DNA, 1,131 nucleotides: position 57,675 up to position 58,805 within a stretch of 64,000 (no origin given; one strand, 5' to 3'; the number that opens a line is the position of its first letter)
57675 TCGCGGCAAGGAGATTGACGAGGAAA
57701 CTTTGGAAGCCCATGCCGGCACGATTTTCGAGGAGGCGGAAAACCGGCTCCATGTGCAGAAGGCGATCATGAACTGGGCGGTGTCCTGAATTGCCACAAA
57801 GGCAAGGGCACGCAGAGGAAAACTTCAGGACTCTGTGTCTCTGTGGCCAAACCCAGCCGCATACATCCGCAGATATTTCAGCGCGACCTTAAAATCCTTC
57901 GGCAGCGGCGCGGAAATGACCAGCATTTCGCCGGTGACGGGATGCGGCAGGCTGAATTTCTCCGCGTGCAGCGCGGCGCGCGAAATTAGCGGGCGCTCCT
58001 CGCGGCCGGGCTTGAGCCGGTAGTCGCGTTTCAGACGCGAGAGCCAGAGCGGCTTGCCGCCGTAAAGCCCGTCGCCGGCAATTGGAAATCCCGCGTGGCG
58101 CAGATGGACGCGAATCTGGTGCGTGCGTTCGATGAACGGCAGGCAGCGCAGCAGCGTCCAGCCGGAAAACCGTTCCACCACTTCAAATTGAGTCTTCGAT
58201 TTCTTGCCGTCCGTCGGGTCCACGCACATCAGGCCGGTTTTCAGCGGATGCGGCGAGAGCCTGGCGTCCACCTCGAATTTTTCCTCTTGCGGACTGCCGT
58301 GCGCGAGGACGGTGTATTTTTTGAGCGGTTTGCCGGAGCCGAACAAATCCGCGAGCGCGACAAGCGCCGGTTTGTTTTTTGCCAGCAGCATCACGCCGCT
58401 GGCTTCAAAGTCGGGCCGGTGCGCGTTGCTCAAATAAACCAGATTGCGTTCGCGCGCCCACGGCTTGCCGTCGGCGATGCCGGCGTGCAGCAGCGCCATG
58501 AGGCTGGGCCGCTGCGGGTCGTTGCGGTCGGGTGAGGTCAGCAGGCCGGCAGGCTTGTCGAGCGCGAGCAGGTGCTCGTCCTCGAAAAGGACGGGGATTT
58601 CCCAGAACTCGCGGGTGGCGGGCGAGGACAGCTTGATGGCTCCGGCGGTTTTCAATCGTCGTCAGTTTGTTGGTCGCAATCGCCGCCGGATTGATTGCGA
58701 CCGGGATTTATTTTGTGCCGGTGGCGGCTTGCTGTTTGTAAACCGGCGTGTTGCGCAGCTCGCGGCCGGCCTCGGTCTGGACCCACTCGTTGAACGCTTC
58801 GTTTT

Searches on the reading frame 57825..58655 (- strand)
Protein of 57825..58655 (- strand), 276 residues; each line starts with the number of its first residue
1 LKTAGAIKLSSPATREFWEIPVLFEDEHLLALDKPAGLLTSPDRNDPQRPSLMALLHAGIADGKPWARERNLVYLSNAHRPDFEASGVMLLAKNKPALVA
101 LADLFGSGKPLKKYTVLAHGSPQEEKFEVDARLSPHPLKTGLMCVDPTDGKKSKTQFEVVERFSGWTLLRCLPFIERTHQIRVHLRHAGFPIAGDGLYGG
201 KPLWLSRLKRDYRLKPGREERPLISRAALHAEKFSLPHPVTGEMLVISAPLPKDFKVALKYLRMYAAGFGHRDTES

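Call 5: search_protein_families(library=ncbifam, proteins=[window:57825-58655:-], max_evalue=0.001)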
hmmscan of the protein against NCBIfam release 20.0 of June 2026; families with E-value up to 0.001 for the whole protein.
window:57825-58655:- (276 aa): 6 families
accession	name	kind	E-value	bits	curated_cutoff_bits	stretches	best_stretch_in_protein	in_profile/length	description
TIGR00005.1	rluA_subfam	subfamily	4.5e-52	177.2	192.7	1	19-263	72-298/298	RluA family pseudouridine synthase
NF008249.0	PRK11025.1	equivalog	3e-32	111.8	378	1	22-264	95-315/317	23S rRNA pseudouridine(955/2504/2580) synthase RluC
NF008385.0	PRK11180.1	equivalog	6.3e-32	111.2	351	1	20-264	84-314/325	23S rRNA pseudouridine(1911/1915/1917) synthase RluD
NF007543.0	PRK10158.1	equivalog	1.6e-20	73.7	286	1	16-250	11-216/219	bifunctional tRNA pseudouridine(32) synthase/23S rRNA pseudouridine(746) synthase RluA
NF008321.0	PRK11112.1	equivalog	4.8e-16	58.8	328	1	21-261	3-233/257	tRNA pseudouridine(65) synthase TruC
TIGR01621.1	RluA-like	hypoth_equivalog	4.4e-12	45.7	222.3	1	73-200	44-167/217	TIGR01621 family pseudouridine synthase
